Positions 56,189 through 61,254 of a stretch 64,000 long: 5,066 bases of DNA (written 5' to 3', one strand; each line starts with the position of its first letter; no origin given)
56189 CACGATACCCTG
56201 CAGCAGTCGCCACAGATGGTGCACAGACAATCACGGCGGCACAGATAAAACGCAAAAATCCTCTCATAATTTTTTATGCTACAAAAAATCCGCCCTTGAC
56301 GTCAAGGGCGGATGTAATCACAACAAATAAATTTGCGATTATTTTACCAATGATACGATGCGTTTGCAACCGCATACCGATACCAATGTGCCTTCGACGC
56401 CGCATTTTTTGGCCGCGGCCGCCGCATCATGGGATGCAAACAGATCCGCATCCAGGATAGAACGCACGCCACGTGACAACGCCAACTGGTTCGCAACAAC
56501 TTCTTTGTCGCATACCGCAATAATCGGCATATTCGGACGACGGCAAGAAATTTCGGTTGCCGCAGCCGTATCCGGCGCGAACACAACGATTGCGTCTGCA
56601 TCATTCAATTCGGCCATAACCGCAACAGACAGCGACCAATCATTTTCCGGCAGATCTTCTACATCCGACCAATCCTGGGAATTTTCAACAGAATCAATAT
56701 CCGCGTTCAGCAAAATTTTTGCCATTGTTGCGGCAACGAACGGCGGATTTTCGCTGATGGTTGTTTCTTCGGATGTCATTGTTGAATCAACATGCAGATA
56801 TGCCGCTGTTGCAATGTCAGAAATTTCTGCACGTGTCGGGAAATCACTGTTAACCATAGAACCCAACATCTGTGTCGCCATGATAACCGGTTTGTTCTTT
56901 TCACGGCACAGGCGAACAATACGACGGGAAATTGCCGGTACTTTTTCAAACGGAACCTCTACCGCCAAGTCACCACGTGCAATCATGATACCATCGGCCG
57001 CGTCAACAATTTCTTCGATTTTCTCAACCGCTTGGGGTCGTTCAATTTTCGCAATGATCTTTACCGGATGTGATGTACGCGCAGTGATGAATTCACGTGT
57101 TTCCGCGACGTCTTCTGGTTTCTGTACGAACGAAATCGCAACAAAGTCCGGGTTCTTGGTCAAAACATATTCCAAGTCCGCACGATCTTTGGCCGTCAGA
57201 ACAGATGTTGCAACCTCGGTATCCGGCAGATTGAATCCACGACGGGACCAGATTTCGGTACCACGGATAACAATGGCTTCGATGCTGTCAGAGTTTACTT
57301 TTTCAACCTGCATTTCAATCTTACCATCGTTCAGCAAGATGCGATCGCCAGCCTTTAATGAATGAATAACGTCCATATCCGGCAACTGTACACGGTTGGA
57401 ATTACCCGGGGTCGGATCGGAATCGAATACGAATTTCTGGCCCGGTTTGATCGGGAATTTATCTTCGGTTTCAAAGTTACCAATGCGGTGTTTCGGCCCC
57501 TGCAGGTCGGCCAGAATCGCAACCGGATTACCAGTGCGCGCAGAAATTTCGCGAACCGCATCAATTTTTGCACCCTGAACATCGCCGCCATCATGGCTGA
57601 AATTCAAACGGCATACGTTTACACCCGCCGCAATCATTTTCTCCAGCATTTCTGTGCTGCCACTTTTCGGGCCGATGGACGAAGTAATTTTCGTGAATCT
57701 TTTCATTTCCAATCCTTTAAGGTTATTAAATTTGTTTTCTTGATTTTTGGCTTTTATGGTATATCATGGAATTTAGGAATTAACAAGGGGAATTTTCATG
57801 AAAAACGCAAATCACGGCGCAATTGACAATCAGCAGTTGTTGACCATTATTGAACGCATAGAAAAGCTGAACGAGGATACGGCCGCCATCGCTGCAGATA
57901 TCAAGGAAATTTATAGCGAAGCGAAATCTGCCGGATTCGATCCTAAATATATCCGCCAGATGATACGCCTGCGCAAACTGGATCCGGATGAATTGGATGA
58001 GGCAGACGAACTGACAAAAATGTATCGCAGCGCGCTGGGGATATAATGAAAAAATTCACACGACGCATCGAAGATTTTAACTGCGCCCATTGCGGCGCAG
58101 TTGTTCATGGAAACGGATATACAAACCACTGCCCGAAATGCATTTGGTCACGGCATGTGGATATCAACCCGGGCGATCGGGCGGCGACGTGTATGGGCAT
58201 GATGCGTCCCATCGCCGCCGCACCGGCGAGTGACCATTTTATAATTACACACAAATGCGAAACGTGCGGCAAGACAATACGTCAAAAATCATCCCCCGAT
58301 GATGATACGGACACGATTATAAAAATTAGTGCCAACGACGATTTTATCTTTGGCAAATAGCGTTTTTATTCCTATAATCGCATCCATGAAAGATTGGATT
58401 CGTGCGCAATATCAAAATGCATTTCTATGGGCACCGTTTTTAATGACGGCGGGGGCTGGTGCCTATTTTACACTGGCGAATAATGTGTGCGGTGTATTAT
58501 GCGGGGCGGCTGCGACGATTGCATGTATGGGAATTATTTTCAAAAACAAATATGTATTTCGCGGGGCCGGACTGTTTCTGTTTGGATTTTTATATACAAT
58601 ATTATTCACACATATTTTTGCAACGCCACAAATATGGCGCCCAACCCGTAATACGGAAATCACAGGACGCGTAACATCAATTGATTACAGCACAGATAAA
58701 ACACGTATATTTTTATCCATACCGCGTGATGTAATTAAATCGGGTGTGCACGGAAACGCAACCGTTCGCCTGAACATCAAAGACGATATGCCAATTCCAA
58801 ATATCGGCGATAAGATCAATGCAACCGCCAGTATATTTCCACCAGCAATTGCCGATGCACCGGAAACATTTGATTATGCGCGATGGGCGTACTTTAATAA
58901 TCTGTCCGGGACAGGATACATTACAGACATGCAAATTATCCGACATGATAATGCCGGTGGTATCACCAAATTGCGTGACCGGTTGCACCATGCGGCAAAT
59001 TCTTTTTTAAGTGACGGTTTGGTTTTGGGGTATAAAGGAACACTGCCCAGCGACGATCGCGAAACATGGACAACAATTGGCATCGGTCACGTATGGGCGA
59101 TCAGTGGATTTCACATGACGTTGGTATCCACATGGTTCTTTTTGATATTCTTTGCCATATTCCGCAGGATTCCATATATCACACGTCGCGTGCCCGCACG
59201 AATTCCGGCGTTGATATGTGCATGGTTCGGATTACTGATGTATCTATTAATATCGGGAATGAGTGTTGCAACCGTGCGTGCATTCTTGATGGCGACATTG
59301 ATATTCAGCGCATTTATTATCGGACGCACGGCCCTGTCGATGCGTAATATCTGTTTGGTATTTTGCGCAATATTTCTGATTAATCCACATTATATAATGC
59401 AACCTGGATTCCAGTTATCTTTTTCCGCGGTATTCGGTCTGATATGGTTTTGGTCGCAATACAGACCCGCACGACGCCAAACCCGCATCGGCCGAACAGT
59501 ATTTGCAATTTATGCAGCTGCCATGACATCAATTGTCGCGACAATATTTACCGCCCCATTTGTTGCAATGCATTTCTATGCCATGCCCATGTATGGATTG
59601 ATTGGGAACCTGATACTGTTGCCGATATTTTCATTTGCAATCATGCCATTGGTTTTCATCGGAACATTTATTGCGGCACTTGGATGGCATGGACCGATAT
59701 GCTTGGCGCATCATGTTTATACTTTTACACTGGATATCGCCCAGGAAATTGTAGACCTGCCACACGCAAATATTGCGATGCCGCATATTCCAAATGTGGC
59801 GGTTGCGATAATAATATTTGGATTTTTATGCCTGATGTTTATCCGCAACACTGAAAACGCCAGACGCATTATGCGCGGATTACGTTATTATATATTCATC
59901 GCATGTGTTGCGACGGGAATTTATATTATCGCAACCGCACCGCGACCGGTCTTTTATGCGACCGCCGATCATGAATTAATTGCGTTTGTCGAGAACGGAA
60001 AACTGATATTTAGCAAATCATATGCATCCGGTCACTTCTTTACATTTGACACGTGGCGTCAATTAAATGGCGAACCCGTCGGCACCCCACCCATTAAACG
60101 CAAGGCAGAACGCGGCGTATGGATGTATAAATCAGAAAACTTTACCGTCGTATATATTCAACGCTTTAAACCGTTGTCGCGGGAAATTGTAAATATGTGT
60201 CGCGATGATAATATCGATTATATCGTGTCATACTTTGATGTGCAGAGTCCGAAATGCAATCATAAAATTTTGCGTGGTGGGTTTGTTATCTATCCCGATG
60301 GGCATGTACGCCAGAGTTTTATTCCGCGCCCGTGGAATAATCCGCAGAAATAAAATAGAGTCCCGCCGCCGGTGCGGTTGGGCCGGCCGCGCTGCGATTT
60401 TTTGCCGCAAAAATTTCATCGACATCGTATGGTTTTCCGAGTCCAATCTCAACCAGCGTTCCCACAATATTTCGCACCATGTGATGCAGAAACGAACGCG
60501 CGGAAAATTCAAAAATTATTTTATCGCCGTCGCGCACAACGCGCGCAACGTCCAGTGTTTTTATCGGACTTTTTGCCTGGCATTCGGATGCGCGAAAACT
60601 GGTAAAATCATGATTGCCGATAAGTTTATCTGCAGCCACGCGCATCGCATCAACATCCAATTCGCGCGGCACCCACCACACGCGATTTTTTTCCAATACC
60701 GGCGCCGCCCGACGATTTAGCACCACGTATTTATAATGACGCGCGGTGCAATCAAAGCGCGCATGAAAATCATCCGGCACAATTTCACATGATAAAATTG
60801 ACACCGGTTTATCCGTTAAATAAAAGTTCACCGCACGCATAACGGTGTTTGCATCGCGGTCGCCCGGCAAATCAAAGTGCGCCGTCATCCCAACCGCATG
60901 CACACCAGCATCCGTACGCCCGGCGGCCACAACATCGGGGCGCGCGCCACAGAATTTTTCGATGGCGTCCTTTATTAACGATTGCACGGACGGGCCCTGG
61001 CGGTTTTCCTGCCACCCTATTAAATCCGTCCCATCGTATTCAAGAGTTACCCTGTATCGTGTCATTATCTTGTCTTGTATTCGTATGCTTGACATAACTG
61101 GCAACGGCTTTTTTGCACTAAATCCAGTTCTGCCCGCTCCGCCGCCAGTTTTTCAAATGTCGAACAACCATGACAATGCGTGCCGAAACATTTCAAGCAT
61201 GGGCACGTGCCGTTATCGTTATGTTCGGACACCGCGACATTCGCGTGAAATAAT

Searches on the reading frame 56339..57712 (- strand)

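Call 16: search_protein_families(library=pfam, proteins=[window:56339-57712:-], max_evalue=0.01)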
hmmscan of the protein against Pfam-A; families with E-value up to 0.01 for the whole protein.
window:56339-57712:- (457 aa): 3 families
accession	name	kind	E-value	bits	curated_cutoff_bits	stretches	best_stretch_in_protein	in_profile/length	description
PF00224.27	PK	-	4.6e-88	295.9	30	1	5-321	2-322/328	Pyruvate kinase, barrel domain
PF02887.21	PK_C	-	6.7e-10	39.5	28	1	363-439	7-83/114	Pyruvate kinase, alpha/beta domain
PF03328.21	HpcH_HpaI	-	4.8e-05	23.2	25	1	178-246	76-151/221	HpcH/HpaI aldolase/citrate lyase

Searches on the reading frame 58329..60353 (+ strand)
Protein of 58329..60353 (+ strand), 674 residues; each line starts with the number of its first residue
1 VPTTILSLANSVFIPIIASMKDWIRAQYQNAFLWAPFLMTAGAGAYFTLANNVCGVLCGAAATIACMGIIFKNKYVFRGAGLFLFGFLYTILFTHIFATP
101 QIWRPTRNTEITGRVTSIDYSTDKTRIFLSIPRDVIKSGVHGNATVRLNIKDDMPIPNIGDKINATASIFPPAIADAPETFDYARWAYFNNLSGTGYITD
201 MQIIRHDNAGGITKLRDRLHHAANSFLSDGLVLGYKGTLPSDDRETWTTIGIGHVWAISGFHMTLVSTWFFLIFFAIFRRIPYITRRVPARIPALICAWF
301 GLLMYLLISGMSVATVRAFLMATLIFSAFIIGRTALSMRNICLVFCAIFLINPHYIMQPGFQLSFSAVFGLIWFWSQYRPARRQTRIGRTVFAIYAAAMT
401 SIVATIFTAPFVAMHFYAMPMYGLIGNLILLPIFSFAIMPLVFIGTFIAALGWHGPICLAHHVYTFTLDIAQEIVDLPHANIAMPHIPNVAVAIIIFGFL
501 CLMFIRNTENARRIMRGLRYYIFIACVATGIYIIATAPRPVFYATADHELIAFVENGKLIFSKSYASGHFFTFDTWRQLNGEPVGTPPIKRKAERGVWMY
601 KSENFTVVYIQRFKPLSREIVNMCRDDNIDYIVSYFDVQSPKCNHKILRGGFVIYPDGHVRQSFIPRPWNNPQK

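Call 16: search_protein_families(library=pfam, proteins=[window:58329-60353:+], max_evalue=0.01)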
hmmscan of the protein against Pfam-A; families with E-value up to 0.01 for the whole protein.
window:58329-60353:+ (674 aa): 2 families
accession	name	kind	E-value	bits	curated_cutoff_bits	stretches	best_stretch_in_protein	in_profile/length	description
PF03772.21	Competence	-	5.1e-49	167.5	23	1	231-506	1-267/270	Competence protein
PF13567.11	DUF4131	-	1.3e-11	44.9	31.6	1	56-200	9-161/165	Domain of unknown function (DUF4131)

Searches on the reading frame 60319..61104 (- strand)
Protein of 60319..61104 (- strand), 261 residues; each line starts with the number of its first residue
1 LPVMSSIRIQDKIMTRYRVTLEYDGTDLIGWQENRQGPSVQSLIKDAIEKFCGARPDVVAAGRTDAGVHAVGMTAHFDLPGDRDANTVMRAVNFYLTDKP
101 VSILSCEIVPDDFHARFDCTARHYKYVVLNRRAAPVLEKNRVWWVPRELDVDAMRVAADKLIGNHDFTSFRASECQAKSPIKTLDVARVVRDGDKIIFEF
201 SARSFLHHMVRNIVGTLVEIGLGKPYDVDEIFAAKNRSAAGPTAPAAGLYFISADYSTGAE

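Call 16: search_protein_families(library=pfam, proteins=[window:60319-61104:-], max_evalue=0.01)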
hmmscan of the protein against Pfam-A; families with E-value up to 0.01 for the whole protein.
window:60319-61104:- (261 aa): 1 family
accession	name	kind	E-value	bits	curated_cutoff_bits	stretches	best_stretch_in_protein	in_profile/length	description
PF01416.25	PseudoU_synth_1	-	3.3e-36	124.5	23.3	2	157-257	1-108/108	tRNA pseudouridine synthase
